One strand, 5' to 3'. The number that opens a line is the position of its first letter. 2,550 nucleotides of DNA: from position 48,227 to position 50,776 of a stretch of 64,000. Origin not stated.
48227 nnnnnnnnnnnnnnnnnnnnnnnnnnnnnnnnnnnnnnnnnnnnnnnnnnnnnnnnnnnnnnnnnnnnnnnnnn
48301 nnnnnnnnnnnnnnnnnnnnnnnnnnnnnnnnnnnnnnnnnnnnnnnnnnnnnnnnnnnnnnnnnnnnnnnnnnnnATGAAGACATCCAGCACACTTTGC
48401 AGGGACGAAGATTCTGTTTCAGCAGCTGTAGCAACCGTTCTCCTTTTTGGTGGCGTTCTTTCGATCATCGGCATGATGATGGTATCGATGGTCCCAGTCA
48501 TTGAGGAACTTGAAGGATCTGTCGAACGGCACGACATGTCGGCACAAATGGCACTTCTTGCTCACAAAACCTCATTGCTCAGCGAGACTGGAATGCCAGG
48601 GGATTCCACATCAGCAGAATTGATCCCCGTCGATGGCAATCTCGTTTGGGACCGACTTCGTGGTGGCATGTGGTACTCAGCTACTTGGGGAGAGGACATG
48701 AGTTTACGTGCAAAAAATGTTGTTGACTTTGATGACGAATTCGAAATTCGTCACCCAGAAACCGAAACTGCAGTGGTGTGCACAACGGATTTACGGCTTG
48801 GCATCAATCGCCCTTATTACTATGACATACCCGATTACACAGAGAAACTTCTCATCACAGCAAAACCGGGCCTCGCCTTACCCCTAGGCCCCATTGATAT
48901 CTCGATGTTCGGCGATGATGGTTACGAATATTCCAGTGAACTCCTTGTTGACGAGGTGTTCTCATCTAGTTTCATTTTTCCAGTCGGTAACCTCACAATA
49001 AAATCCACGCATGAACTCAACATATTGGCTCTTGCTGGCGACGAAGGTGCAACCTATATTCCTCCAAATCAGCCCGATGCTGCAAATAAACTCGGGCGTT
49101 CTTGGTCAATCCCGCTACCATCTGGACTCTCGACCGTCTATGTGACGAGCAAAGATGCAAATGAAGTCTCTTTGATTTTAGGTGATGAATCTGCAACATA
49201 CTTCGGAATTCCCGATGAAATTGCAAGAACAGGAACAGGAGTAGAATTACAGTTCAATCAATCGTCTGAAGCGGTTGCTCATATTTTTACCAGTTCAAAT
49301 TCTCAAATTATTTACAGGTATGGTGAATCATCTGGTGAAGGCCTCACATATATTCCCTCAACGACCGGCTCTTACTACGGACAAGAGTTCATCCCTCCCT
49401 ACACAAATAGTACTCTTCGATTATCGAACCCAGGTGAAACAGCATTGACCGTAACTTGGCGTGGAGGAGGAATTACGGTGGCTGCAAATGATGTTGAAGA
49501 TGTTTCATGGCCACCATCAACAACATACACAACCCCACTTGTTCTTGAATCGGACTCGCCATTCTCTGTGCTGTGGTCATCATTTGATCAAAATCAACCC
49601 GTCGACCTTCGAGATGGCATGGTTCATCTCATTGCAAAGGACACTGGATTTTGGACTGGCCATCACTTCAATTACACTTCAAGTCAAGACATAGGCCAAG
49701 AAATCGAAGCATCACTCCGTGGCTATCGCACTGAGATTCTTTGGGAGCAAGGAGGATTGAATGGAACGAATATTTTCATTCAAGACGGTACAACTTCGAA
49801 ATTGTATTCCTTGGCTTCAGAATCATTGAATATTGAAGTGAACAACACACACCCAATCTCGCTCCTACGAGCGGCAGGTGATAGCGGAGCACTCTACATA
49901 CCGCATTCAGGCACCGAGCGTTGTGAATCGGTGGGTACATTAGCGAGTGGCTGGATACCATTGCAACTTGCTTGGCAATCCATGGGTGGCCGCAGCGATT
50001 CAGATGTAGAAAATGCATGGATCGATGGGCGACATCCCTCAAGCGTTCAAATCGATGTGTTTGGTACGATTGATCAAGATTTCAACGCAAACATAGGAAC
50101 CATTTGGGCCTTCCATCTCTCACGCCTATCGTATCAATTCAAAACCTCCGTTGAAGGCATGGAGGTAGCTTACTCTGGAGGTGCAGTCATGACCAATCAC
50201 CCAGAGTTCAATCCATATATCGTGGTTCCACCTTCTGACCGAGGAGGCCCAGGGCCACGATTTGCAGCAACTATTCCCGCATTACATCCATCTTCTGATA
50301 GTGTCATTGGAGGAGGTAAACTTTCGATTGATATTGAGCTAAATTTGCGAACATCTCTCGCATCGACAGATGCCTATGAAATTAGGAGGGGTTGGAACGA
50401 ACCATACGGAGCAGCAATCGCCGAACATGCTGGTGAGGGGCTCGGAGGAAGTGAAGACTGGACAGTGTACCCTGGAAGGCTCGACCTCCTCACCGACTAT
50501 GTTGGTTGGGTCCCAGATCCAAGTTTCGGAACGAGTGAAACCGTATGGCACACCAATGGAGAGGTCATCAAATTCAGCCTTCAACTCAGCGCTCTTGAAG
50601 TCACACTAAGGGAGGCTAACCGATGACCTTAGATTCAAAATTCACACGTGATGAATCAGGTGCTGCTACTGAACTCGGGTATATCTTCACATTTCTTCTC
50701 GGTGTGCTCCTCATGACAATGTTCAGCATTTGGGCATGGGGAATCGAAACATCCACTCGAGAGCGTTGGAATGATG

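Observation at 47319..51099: Translationally coupled operon of three oversized pilin-like proteins sharing an RDEx[GS] pre-helix motif, with no assembly machinery nearby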

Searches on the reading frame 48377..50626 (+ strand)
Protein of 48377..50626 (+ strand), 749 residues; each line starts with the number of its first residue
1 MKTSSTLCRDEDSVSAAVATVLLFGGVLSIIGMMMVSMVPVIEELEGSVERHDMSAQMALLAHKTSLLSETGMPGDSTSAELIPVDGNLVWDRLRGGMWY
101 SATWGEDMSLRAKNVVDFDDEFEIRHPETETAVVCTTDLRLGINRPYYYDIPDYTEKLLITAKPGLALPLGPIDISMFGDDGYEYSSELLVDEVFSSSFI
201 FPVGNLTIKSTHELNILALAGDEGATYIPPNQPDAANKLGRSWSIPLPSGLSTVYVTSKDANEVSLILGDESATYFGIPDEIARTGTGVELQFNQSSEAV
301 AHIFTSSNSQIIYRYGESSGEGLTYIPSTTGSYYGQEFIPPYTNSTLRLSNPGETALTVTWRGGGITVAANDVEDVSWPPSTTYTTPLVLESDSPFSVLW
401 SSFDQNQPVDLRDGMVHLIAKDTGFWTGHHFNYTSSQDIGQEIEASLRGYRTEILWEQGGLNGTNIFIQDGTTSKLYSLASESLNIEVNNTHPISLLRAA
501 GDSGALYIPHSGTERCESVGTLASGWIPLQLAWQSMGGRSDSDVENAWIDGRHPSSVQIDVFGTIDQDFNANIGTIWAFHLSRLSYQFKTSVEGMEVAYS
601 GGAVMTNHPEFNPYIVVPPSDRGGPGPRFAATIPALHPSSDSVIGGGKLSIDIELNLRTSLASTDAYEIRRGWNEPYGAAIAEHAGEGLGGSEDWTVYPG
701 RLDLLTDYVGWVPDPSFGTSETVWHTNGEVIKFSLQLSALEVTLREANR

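Call 3: search_protein_families(library=pfam, proteins=[window:48377-50626:+], max_evalue=1)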
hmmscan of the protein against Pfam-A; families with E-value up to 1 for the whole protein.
window:48377-50626:+ (749 aa): 1 family
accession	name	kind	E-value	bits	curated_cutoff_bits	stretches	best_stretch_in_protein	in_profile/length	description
PF23960.2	DUF7289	-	0.0031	17.5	27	1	14-82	3-71/238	Family of unknown function (DUF7289)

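Call 7: find_homologous_proteins(query=window:48377-50623:+)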
Query window:48377-50623:+ (749 aa): 415 proteins with E <= 0.001 among 8000 candidates; the best 120 are listed.
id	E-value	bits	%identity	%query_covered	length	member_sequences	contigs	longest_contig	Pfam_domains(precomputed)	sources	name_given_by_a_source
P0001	0.0e+0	1604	92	100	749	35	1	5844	-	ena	-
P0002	0.0e+0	1435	81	100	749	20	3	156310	-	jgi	jgi:hypothetical protein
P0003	0.0e+0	1218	70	100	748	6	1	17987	-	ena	-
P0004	0.0e+0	1053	76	78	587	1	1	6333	-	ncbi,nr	ncbi:MAG: hypothetical protein O3A74_07430, partial [archaeon]|nr:hypothetical protein [archaeon]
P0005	5.6e-268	909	55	99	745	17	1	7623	-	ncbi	-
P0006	6.8e-267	905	55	99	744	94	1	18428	-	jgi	-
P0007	2.7e-266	903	55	99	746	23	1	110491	-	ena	-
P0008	6.9e-265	899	55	99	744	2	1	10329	-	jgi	jgi:hypothetical protein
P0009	2.1e-264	897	55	99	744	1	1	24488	-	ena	-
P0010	4.3e-263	893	55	99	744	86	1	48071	-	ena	-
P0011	5.9e-263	892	54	99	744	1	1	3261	-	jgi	jgi:hypothetical protein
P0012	8.4e-263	892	54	99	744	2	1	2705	-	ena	-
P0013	1.2e-262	891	54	99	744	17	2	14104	-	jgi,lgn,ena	jgi:hypothetical protein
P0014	1.8e-262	891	54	99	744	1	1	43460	-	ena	-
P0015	5.0e-262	889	55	99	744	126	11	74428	-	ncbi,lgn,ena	-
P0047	1.5e-260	884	54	99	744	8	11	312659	-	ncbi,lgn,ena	-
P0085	8.3e-247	839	52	99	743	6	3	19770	PF23960.3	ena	-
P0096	3.4e-232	791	49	99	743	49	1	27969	PF23960.3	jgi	-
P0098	1.3e-230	785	50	99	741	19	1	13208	PF23960.3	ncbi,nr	ncbi:MAG: hypothetical protein P8Q55_06115 [Candidatus Poseidoniaceae archaeon]|nr:hypothetical prot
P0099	1.5e-230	785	49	99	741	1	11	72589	PF23960.3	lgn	-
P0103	3.4e-228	777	50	99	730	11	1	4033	PF23960.3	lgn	-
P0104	1.4e-227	775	49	99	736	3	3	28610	PF23960.3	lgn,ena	-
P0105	5.0e-227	773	49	99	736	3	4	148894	PF23960.3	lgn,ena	-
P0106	2.8e-226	771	49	99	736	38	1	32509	PF23960.3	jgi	-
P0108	1.2e-225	769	50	99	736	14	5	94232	PF23960.3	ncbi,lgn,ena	-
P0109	7.2e-225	766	49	99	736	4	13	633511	PF23960.3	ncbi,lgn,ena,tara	tara:strand:- start:19306 stop:21516 length:2211 start_codon:yes stop_codon:yes gene_type:complete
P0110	7.3e-225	766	49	99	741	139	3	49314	PF23960.3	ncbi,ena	-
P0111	1.1e-223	762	49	99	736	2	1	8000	PF23960.3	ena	-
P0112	1.1e-223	762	49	99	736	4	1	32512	PF23960.3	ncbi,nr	ncbi:hypothetical protein N9M86_04155 [Euryarchaeota archaeon]|nr:hypothetical protein [Euryarchaeot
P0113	1.3e-223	762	48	99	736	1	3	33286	PF23960.3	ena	-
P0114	1.3e-223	762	48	99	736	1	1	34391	PF23960.3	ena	-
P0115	1.5e-223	762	48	99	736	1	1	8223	PF23960.3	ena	-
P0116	1.7e-223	762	49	99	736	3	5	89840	PF23960.3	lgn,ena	-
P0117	1.8e-223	762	48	99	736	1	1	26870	PF23960.3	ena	-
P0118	2.6e-223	761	49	99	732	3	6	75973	PF23960.3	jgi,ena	-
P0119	3.9e-223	761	49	99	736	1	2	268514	PF23960.3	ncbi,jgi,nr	ncbi:hypothetical protein N9O16_00840 [Candidatus Poseidoniaceae archaeon]|nr:hypothetical protein [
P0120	5.3e-223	760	48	99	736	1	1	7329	PF23960.3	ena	-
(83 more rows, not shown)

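Call 9: find_encoding_contigs(protein=P0109, flank=10000, max_places=3)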
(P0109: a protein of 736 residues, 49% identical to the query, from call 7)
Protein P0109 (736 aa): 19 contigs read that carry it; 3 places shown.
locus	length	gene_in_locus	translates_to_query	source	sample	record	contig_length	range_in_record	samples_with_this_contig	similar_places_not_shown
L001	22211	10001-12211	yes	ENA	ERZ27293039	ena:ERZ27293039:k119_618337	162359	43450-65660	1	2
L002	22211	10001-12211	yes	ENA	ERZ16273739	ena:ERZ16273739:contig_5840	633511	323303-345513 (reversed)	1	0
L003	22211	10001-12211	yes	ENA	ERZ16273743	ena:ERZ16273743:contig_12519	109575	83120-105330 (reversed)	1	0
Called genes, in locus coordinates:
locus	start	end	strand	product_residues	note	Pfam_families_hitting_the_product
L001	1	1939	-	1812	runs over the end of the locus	-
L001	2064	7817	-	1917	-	-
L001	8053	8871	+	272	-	PF00753:Lactamase_B, PF23023:Anti-Pycsar_Apyc1, PF12706:Lactamase_B_2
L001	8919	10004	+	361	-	PF23960:DUF7289 (faint)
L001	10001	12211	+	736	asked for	PF23960:DUF7289 (faint)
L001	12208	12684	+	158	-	-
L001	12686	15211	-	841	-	PF13191:AAA_16, PF13401:AAA_22 (weak), PF07719:TPR_2 (faint), PF13374:TPR_10 (faint), PF17874:TPR_MalT (weak), PF13424:TPR_12, PF17874:TPR_MalT (weak), PF13424:TPR_12 (weak), +5 more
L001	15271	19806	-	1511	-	PF13229:Beta_helix (weak), PF17957:Big_7 (faint)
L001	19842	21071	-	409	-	PF00082:Peptidase_S8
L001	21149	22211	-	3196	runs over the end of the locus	PF02516:STT3, PF13620:CarboxypepD_reg (faint)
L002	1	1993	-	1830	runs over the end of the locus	-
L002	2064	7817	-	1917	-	-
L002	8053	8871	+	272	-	PF00753:Lactamase_B, PF23023:Anti-Pycsar_Apyc1, PF12706:Lactamase_B_2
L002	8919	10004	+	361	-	PF23960:DUF7289 (faint)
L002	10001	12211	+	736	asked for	PF23960:DUF7289 (faint)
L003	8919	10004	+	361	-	PF23960:DUF7289 (faint)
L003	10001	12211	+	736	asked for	PF23960:DUF7289 (faint)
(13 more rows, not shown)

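Call 10: find_encoding_contigs(protein=P0047, flank=10000, max_places=2)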
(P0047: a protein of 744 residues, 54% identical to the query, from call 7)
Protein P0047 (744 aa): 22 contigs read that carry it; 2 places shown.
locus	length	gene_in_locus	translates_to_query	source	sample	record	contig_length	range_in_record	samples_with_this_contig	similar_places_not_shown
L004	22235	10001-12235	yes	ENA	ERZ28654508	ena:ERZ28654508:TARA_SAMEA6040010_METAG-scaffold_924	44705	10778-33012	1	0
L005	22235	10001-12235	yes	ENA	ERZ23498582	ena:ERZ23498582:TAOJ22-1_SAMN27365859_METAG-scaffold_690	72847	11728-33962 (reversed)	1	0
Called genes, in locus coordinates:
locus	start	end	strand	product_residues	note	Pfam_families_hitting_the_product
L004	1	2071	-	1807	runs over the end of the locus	-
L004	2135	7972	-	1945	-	-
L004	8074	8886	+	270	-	PF00753:Lactamase_B, PF23023:Anti-Pycsar_Apyc1, PF12706:Lactamase_B_2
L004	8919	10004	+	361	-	PF23960:DUF7289 (weak)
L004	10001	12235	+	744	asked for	-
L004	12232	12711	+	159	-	-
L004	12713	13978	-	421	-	PF14938:SNAP (faint), PF07719:TPR_2 (faint), PF14559:TPR_19 (faint), PF07721:TPR_4 (faint), PF13181:TPR_8 (faint), PF13424:TPR_12, PF13424:TPR_12, PF17874:TPR_MalT (weak), +2 more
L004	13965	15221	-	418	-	PF13191:AAA_16, PF13401:AAA_22 (weak)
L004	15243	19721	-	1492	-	PF17957:Big_7 (faint), PF13229:Beta_helix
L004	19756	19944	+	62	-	-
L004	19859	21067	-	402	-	PF00082:Peptidase_S8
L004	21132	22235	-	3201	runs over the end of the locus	PF02516:STT3, PF13620:CarboxypepD_reg (faint)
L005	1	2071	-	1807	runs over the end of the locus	-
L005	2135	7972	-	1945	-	-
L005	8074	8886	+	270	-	PF00753:Lactamase_B, PF23023:Anti-Pycsar_Apyc1, PF12706:Lactamase_B_2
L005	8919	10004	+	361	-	PF23960:DUF7289 (weak)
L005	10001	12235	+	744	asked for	-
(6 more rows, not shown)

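Call 13: search_protein_families(library=ncbifam, proteins=[window:48377-50626:+], max_evalue=1)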
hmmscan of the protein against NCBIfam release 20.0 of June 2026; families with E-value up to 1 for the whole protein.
window:48377-50626:+ (749 aa): 0 families

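Call 14: search_solved_structures(query=window:48377-50623:+, max_evalue=1)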
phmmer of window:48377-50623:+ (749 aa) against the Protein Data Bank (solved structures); distinct sequences matched with E-value up to 1: 2.
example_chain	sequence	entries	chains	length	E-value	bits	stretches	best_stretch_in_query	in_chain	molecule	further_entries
9irb_L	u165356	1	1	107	0.35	11.8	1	250-317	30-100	Fab107 light chain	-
6eei_A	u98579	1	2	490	0.7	10.8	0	228-325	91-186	Tyrosine decarboxylase 1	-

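Call 21: find_related_loci(query=A1, collection=genome_contigs, flank=10000)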
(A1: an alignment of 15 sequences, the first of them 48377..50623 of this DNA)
Query A1 (749 aa) in genome_contigs; peptide patterns used: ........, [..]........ (x = any residue, [..] = any of these).
273 stretches matched a pattern; 212 encode a relative of the query (tblastn E <= 1e-3); the best 80 are kept; 80 distinct loci.
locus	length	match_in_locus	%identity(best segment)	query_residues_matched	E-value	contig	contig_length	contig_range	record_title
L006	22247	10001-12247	93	1-749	0e+0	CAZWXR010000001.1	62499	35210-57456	MAG TPA_asm: uncultured Candidatus Poseidoniales archaeon isolate SRP134809_co1_512 genome assembly, contig: NODE_771_le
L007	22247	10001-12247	80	1-749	0e+0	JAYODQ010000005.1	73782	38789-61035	MAG: Candidatus Poseidoniales archaeon isolate 139553_S155_concoct_bins.tsv.217 NODE_429_length_73782_cov_12.777029, who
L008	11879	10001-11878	90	1-626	0e+0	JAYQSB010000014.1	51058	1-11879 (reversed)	MAG: Candidatus Poseidoniales archaeon isolate SD3109_S39.concoct.084 NODE_113_length_51058_cov_7.51492, whole genome sh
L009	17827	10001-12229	81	7-749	0e+0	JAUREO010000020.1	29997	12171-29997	MAG: Poseidonia sp. isolate SFB_3D_100_4 NODE_20_length_29997_cov_3.020120, whole genome shotgun sequence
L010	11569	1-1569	79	227-749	0e+0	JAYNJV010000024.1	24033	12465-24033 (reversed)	MAG: Candidatus Poseidoniales archaeon isolate 139543_S12_metabat_bins_sens.tsv.041 NODE_1418_length_24033_cov_32.027066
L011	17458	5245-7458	55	7-746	0e+0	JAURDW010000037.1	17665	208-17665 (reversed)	MAG: Poseidonia sp. isolate SFB_34D_50_17 NODE_37_length_17665_cov_4.057426, whole genome shotgun sequence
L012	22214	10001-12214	54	6-746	0e+0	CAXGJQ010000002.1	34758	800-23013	MAG TPA_asm: uncultured Candidatus Poseidoniales archaeon isolate ERR315856_concoct_3 genome assembly, contig: ERZ677869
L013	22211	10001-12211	56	7-746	0e+0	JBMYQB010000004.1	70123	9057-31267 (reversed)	MAG: Poseidonia sp. isolate ME_XS_2305_bin_45 ME_XS_2305_bin_45_3, whole genome shotgun sequence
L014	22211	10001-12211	55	7-746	0e+0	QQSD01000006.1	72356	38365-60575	MAG: Candidatus Poseidoniales archaeon isolate bin_245 U_43203-6, whole genome shotgun sequence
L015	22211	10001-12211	55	7-746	0e+0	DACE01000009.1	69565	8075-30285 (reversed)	MAG TPA_asm: Euryarchaeota archaeon UBA256 UBA256_contig_5485, whole genome shotgun sequence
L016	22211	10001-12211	54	7-746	0e+0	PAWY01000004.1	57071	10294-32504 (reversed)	MAG: Methanobacteriota archaeon isolate SAT1329 155580, whole genome shotgun sequence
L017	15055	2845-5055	54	7-746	0e+0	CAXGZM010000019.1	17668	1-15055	MAG TPA_asm: uncultured euryarchaeote isolate SRR12479814_binner13_Refined_2 genome assembly, contig: ERZ4874012.115, wh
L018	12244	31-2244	54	7-747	0e+0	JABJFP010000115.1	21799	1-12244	MAG: Methanobacteriota archaeon isolate SI074_bin128 k141_798323, whole genome shotgun sequence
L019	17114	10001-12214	53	6-746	0e+0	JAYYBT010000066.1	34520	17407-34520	MAG: Thermoplasmatota archaeon isolate XS_MAG27 XS_MAG27_0066, whole genome shotgun sequence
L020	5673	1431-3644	54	7-747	0e+0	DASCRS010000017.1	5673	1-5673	MAG TPA_asm: Poseidonia sp. isolate Ts_MAG_10 c_000000079318, whole genome shotgun sequence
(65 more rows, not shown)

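Call 37: search_protein_representatives(alignment_id=A1)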
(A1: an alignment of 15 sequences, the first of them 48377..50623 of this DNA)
Query: 15 sequences, 743 profile positions. Proteins with E-value up to 0.001 (for the whole library): 135; up to 1e-10: 98; up to 1e-30: 42. The best 135 are listed.
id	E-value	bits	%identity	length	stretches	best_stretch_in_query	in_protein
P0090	0.0e+00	1345.8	-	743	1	2-742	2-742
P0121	1.4e-240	816.9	-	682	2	2-434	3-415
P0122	1.2e-233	794.0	-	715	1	3-741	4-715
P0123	9.7e-217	738.1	-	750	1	2-740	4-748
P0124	3.8e-199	680.0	-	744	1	7-739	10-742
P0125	7.7e-175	599.6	-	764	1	4-741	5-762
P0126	1.8e-173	595.0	-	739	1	6-738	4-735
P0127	4.8e-155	534.1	-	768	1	6-737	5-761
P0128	4.6e-154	530.9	-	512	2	478-742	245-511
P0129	1.5e-151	522.6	-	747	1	4-740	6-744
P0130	2.0e-146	505.6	-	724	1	32-738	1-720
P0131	3.5e-143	494.9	-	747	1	1-738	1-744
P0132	3.4e-141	488.3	-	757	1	4-736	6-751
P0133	1.7e-137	476.1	-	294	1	521-742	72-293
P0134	3.0e-124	432.3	-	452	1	1-406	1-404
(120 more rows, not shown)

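Call 38: list_cluster_members(proteins=[P0122, P0123, P0124, P0125, P0126, P0127, P0129, P0130, P0131, P0132])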
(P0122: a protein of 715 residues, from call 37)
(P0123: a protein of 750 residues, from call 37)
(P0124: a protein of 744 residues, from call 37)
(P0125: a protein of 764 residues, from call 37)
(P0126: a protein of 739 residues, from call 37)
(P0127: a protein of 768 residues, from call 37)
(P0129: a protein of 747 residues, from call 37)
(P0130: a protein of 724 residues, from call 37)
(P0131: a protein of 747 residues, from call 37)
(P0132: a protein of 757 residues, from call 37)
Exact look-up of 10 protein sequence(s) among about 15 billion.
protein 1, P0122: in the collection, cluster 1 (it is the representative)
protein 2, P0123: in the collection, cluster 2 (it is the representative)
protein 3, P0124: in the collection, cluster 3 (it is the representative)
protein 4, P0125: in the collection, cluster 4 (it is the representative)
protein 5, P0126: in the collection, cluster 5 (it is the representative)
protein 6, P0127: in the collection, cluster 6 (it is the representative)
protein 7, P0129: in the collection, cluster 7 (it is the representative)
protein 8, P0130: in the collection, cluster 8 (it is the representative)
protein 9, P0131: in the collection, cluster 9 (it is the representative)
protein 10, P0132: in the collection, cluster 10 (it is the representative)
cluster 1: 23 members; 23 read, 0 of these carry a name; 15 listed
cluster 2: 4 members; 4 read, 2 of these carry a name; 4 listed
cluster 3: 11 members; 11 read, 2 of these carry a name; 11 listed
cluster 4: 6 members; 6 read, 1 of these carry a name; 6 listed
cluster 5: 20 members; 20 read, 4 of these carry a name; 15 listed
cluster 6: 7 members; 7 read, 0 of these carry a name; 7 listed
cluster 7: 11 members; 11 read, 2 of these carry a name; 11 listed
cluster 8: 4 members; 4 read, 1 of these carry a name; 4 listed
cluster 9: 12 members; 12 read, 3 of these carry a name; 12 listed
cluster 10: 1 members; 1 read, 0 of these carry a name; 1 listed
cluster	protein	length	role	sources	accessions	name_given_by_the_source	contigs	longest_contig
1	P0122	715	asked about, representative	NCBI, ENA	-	-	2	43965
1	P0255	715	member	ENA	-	-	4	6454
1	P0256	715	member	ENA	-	-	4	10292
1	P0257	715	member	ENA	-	-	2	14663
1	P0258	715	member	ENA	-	-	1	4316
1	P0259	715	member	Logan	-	-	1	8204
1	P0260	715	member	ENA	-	-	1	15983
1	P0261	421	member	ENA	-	-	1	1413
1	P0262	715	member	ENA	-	-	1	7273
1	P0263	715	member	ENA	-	-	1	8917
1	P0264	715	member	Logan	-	-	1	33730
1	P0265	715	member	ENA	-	-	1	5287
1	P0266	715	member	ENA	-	-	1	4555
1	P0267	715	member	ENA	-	-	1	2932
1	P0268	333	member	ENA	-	-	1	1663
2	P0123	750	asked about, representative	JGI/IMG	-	hypothetical protein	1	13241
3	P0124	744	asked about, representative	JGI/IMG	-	-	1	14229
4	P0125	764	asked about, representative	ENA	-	-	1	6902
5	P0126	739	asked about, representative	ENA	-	-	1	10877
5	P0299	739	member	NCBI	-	-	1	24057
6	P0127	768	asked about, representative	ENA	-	-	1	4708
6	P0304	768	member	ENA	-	-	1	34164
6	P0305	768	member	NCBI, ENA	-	-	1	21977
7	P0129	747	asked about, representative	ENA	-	-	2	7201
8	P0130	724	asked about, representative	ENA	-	-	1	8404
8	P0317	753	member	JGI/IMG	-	hypothetical protein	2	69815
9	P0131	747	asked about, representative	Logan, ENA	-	-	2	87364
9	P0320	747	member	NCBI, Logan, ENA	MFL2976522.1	MAG: hypothetical protein ACJZ49_03125 [Candidatus Thalassarchaeaceae archaeon]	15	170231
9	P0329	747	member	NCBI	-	-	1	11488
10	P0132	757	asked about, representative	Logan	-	-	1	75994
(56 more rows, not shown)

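Call 39: predict_structure(alignment_id=A1)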
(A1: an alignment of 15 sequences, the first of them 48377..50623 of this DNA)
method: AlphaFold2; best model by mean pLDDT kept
length: 749 residues; sequences in the alignment: 15
mean_pLDDT: 55.6   pTM: 0.55
mean pLDDT of the five models: 55.6, 54.8, 47.5, 44.2, 37.8
residues with pLDDT >= 90: 37; 70-90: 243; 50-70: 124; < 50: 345
segments of 3 or more residues with pLDDT < 50: 1-10, 12-17, 21-25, 27-121, 141-143, 166-170, 280-284, 327-334, 533-555, 565-568, 574-749
pLDDT, mean of each block of 10 residues (from residue 1): 35 47 47 41 31 26 25 28 28 29 31 39 53 63 62 89 61 81 82 83 79 86 84 67 91 84 85 73 61 91 86 77 53 58 79 79 81 81 67 74 75 81 74 72 73 70 60 70 74 78 84 65 55 37 38 51 53 45 25 23 25 33 28 24 29 31 32 30 33 34 26 29 31 31 30
secondary structure, 60 per line:
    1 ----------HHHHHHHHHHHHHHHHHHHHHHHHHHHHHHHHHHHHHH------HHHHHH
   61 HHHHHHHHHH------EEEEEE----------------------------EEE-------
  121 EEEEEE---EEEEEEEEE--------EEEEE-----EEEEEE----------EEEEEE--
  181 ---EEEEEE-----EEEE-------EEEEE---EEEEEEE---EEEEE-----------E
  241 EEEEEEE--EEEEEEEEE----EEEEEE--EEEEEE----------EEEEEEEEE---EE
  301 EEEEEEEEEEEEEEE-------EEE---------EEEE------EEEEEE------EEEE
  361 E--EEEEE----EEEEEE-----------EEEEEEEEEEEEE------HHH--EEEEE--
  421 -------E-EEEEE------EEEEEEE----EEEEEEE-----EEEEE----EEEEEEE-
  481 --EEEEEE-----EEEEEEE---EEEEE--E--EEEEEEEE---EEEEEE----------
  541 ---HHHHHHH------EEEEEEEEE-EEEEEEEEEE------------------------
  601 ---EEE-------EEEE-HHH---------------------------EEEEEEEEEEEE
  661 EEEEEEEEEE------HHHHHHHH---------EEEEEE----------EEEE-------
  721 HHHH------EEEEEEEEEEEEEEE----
elements in order (helices of 4 or more, strands of 3 or more residues): H11-48 H55-70 E77-82 E111-113 E121-126 E130-138 E147-151 E157-162 E173-178 E184-189 E195-198 E206-210 E214-220 E224-228 E240-247 E250-258 E263-268 E271-276 E287-295 E299-315 E323-325 E335-338 E345-350 E357-361 E364-368 E373-378 E390-402 E414-418 E430-434 E441-447 E452-458 E464-468 E473-479 E483-488 E494-500 E504-508 E514-521 E525-530 H544-550 E557-565 E567-576 E604-606 E614-617 E649-670 H677-684 E694-699 E710-713 H721-724 E731-745
